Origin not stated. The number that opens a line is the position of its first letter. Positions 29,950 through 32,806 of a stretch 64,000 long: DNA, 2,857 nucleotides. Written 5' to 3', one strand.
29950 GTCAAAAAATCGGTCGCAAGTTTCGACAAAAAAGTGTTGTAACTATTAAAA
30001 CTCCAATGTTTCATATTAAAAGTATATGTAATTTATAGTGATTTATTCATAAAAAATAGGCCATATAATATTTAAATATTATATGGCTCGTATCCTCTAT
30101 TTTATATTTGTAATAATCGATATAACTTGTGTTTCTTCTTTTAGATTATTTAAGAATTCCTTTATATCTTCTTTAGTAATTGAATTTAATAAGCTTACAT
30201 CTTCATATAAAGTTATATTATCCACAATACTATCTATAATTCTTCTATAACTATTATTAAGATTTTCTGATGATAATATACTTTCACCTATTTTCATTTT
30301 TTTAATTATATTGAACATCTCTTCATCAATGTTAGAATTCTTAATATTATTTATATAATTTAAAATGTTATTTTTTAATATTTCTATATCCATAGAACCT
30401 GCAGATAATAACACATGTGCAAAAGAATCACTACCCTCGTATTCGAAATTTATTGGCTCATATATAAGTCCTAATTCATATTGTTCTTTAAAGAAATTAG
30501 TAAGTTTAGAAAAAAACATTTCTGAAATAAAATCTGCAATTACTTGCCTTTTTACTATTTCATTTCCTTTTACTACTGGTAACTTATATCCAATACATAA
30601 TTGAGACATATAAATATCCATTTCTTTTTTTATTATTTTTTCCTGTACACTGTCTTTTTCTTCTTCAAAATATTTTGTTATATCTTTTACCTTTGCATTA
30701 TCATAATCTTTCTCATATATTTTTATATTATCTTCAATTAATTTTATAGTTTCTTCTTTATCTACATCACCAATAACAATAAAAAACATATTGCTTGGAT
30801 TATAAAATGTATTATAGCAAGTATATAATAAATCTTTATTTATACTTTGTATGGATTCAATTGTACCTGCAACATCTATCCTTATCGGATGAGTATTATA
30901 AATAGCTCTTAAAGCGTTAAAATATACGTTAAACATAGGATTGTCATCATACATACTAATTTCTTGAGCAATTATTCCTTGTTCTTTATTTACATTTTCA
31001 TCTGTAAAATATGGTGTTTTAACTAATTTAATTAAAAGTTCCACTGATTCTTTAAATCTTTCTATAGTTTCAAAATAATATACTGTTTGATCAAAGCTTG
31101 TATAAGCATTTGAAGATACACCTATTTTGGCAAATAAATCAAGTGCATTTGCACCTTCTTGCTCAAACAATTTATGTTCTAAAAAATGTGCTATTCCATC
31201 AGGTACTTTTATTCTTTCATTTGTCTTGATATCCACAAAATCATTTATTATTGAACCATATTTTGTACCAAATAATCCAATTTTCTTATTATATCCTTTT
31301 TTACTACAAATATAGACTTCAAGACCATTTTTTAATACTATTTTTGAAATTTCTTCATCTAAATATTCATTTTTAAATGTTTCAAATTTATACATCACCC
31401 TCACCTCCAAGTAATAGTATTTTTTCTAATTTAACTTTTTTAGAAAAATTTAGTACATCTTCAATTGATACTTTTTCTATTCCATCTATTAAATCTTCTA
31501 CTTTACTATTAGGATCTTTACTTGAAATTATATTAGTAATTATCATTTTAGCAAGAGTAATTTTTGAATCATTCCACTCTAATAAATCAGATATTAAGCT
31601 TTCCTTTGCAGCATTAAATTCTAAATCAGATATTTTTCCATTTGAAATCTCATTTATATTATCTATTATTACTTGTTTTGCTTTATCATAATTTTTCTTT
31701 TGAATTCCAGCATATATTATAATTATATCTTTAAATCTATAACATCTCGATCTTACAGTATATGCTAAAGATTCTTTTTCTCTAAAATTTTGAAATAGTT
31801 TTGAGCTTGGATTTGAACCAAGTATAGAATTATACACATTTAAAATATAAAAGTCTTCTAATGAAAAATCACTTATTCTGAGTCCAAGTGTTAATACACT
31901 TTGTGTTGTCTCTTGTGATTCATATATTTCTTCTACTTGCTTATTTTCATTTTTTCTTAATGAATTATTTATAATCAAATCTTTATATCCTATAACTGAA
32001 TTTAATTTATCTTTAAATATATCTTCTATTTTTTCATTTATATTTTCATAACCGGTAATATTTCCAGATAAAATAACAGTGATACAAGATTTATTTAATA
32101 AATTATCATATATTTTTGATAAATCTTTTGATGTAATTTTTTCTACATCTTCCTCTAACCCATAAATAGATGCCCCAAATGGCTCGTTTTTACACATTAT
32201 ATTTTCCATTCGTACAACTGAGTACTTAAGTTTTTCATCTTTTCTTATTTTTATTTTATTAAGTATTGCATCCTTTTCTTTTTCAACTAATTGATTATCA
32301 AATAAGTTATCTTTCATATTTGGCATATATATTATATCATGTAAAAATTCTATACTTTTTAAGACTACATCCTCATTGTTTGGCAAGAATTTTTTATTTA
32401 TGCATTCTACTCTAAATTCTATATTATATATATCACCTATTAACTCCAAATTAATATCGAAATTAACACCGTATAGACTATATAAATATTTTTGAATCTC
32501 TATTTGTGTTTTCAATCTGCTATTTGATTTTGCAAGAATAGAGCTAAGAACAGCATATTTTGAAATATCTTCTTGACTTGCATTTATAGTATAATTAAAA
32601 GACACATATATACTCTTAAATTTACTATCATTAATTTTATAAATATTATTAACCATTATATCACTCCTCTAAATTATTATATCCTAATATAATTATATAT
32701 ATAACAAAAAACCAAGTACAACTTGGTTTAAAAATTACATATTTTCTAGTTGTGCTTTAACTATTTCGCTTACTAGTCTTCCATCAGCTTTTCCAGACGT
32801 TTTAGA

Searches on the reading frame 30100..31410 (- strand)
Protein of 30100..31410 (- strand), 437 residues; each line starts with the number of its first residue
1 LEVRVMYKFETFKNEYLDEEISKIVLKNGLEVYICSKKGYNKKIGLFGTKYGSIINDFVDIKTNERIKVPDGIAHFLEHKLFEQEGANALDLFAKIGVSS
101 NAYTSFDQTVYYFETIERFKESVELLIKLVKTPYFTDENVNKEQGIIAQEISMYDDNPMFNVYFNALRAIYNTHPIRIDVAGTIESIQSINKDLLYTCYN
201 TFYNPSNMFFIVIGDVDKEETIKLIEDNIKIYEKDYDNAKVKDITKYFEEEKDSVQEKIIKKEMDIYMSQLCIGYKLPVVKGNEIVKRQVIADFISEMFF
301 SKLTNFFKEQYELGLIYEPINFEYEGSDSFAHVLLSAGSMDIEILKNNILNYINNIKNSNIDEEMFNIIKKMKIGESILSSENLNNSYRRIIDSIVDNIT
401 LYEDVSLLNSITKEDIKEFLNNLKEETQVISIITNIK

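Call 51: search_protein_families(library=ncbifam, proteins=[window:30100-31410:-], max_evalue=0.001)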
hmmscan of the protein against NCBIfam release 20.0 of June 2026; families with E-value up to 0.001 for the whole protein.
window:30100-31410:- (437 aa): 3 families
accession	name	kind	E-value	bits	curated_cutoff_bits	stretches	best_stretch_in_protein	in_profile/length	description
NF047421.1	YfmH_fam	equivalog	1.1e-120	403.7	250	1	15-431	4-418/425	EF-P 5-aminopentanol modification-associated protein YfmH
NF047422.1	YfmF_fam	equivalog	4.6e-17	62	285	1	129-427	108-405/412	EF-P 5-aminopentanol modification-associated protein YfmF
TIGR02110.1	PQQ_syn_pqqF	equivalog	1.6e-06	27.2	320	1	72-211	41-189/697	pyrroloquinoline quinone biosynthesis protein PqqF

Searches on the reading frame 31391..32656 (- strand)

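Call 51: search_protein_families(library=ncbifam, proteins=[window:31391-32656:-], max_evalue=0.001)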
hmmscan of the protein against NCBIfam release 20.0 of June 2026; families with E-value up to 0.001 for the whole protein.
window:31391-32656:- (422 aa): 2 families
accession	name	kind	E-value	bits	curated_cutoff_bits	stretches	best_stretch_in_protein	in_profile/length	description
NF047422.1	YfmF_fam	equivalog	8.1e-93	311.5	285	1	5-418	5-411/412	EF-P 5-aminopentanol modification-associated protein YfmF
NF047421.1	YfmH_fam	equivalog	2.3e-07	30.4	250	1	100-408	110-410/425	EF-P 5-aminopentanol modification-associated protein YfmH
